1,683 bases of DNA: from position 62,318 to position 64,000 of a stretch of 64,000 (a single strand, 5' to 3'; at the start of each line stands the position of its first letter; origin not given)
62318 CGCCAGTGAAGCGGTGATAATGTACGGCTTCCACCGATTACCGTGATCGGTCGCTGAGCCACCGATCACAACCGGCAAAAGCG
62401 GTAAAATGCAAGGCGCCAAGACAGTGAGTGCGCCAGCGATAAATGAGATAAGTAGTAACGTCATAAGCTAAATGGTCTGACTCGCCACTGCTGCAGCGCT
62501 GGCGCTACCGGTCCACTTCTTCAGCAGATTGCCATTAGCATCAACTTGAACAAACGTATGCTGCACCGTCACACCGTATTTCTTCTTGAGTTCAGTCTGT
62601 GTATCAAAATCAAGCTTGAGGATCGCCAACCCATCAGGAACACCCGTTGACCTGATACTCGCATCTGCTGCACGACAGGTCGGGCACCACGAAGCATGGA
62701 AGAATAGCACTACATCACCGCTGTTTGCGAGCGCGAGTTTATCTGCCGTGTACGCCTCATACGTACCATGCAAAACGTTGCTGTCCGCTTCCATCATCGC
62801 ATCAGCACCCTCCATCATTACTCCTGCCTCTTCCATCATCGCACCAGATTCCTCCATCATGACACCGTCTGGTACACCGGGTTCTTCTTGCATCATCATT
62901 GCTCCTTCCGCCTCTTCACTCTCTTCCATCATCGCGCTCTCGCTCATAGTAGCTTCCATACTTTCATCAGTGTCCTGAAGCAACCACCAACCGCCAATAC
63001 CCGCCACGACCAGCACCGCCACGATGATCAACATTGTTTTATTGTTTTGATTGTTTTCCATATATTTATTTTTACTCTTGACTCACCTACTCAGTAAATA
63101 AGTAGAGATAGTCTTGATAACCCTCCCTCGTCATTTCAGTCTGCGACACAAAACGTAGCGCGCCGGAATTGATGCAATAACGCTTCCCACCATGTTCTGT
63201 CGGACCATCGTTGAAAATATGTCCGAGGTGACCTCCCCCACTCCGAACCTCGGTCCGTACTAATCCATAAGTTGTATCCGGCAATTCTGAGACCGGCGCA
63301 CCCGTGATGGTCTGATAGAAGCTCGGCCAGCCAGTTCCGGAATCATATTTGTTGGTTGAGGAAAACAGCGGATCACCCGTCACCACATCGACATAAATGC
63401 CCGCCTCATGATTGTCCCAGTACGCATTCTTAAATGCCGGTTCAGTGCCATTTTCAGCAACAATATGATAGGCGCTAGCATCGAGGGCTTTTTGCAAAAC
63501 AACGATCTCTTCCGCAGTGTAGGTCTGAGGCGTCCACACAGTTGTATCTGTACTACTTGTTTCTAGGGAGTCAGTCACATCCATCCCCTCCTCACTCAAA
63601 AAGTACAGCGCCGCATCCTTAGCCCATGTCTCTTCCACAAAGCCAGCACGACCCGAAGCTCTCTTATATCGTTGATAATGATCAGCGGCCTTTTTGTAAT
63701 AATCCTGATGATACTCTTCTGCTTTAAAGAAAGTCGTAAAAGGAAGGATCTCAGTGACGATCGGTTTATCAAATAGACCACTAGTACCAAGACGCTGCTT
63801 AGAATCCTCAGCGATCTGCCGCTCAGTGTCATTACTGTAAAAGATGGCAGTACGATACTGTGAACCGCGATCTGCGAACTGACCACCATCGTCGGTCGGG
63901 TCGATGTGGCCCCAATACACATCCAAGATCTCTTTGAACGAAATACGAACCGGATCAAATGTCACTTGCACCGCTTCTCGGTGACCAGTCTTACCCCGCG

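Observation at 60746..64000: Extracytoplasmic methionine-sulfoxide repair module with a Met-rich sacrificial thioredoxin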

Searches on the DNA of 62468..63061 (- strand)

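Call 44: search_rna_families(source=L002, start=1, end=1400, threshold=evalue, max_evalue=0.01)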
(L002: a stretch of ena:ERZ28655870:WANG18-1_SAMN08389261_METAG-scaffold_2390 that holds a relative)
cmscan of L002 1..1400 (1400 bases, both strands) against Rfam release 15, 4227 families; matches with E-value up to 0.01: 2.
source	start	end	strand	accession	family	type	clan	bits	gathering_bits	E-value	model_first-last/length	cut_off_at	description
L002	781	851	+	RF00005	tRNA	Gene; tRNA;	CL00001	58.1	29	1.3e-11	1-71/71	no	tRNA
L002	858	996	+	RF02603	BASRCII26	Gene; sRNA;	-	22.1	218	0.0056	1-190/190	no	Brucella sRNA CII26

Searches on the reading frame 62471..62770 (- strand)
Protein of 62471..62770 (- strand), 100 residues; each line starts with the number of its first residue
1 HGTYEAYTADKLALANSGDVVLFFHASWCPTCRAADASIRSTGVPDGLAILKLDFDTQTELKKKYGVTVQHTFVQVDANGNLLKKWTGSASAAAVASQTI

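Call 66: search_protein_representatives(protein=window:62471-62770:-)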
Query: 100 residues. Proteins with E-value up to 0.001 (for the whole library): 3656; up to 1e-10: 2475; up to 1e-30: 128. The best 150 are listed.
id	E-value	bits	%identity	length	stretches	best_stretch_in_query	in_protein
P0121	7.6e-78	272.5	50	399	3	2-95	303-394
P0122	7.3e-75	262.9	52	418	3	16-93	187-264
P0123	2.0e-73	258.4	50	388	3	3-91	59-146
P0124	3.4e-65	232.0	51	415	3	18-95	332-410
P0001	2.4e-59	213.3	99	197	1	1-100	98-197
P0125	2.9e-57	206.6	55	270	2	2-95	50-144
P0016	4.4e-54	196.4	51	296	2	12-97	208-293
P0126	1.3e-52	191.8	51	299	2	4-94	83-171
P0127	1.5e-51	188.3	54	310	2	19-95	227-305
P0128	1.8e-51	188.0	51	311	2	2-95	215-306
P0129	2.7e-51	187.5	49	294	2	2-96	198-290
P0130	6.7e-50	183.0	45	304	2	2-94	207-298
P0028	1.4e-49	182.0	52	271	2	2-90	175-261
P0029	1.3e-48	178.9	53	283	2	10-92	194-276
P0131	1.5e-48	178.7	47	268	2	2-90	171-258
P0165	6.6e-35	135.0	63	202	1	2-98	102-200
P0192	1.1e-32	127.8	61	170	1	2-95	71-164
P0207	7.0e-32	125.3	63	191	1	2-92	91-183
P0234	9.4e-31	121.7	57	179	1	3-100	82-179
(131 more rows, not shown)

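Call 69: find_encoding_contigs(protein=P0165, flank=6000, max_places=2)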
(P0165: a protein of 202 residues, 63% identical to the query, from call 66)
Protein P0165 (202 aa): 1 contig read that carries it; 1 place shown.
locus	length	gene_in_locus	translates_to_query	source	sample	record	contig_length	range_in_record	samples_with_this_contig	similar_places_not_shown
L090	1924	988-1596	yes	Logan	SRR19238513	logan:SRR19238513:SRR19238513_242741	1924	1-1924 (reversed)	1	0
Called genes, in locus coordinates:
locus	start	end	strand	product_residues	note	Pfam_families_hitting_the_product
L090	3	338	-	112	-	?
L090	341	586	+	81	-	-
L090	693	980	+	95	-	PF01022:HTH_5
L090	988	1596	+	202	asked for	PF00085:Thioredoxin, PF13098:Thioredoxin_2 (faint)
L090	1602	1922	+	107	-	?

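Call 70: find_encoding_contigs(protein=P0234, flank=6000, max_places=2)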
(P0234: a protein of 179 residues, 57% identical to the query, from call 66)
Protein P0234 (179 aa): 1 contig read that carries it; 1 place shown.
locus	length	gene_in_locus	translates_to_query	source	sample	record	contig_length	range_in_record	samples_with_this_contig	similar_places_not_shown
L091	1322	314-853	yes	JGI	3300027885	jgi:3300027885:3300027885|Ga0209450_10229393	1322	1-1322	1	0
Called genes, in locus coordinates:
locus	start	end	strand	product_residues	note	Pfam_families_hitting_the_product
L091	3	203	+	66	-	?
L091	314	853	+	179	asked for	PF00085:Thioredoxin (weak)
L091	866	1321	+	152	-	?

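Call 71: find_encoding_contigs(protein=P0192, flank=6000, max_places=2)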
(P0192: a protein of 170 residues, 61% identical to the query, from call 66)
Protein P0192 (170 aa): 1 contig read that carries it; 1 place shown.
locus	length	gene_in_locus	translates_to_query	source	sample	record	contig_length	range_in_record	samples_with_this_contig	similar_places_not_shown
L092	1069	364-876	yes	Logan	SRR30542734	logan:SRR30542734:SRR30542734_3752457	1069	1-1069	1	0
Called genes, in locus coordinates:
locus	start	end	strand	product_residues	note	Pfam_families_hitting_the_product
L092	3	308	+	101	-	?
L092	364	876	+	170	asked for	PF00085:Thioredoxin, PF13098:Thioredoxin_2 (weak)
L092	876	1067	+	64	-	?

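Call 72: find_encoding_contigs(protein=P0207, flank=6000, max_places=2)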
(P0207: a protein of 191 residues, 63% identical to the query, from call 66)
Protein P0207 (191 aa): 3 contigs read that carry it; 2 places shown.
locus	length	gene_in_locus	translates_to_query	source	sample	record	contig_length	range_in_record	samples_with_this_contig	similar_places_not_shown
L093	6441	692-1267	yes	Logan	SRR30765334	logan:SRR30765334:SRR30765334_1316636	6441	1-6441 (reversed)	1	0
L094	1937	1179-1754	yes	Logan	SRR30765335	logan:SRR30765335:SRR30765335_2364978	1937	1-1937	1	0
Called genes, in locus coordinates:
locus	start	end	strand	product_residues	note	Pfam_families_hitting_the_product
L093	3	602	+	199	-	?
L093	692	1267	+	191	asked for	PF00085:Thioredoxin, PF13899:Thioredoxin_7 (faint), PF13098:Thioredoxin_2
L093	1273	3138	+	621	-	PF02683:DsbD_TM (weak), PF00578:AhpC-TSA, PF08534:Redoxin, PF13905:Thioredoxin_8 (weak), PF17991:Thioredoxin_10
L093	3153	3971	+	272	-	PF01471:PG_binding_1 (weak)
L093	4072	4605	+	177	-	-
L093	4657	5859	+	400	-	PF00082:Peptidase_S8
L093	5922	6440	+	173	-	?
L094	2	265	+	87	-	?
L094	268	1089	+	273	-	PF00950:ABC-3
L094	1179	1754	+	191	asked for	PF00085:Thioredoxin, PF13899:Thioredoxin_7 (faint), PF13098:Thioredoxin_2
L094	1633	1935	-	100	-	?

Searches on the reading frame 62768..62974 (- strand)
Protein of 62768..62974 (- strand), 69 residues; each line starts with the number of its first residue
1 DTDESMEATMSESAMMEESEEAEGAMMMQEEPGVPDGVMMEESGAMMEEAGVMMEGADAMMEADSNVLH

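Call 53: find_homologous_proteins(query=window:62768-62974:-, max_evalue=0.001)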
Query seq(69 aa): 5 candidates shared short words with the query, none scored E <= 0.001.

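Call 57: search_protein_families(library=ncbifam, proteins=[window:62768-62974:-], max_evalue=0.1)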
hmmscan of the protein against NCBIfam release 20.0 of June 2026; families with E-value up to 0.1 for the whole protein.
seq(69 aa): 1 family
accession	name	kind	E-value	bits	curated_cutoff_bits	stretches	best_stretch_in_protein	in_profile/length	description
TIGR04555.1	sulfite_DH_soxC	equivalog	0.032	13.2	420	1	12-65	151-204/408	sulfite dehydrogenase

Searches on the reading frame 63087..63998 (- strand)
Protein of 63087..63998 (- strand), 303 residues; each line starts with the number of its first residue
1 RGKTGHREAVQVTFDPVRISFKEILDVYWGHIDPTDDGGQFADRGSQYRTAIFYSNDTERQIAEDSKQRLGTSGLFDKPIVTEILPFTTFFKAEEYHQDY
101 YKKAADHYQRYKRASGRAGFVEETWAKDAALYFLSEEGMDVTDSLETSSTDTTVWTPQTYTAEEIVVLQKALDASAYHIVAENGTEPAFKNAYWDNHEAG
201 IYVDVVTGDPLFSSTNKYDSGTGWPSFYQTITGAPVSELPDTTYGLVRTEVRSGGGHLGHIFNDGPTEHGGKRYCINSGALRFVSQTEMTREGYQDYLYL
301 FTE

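Call 7: search_protein_families(library=pfam, proteins=[window:63087-63998:-], max_evalue=0.01)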
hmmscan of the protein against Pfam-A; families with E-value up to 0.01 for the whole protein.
window:63087-63998:- (303 aa): 2 families
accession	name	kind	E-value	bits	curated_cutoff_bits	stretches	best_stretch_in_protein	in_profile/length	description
PF01641.26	SelR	-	3.2e-41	140.3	24.9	1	172-284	1-115/116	SelR domain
PF01625.27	PMSR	-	7.3e-39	133.9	23.7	1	2-109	45-152/153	Peptide methionine sulfoxide reductase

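Call 8: search_protein_families(library=ncbifam, proteins=[window:63087-63998:-], max_evalue=0.01)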
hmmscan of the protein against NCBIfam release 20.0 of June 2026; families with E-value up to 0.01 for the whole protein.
window:63087-63998:- (303 aa): 6 families
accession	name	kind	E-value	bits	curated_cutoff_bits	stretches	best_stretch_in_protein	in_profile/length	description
NF010625.0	PRK14018.1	equivalog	2.7e-72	243.9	522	1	3-297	244-516/521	bifunctional peptide-methionine (S)-S-oxide reductase MsrA/peptide-methionine (R)-S-oxide reductase MsrB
NF004042.0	PRK05550.1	equivalog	3.5e-69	233.2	330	2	168-292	7-130/293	bifunctional methionine sulfoxide reductase B/A protein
TIGR00357.1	TIGR00357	equivalog_domain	1.8e-48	164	113.05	1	167-294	6-134/134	peptide-methionine (R)-S-oxide reductase MsrB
TIGR00401.1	msrA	equivalog_domain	1.2e-37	129.6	108.1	1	2-108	46-152/153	peptide-methionine (S)-S-oxide reductase MsrA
NF004036.0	PRK05508.1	equivalog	7.7e-20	70.9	179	1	171-287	5-120/121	methionine-R-sulfoxide reductase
NF004038.0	PRK05528.1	equivalog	1.3e-11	44.9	200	1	5-108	45-144/157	peptide-methionine (S)-S-oxide reductase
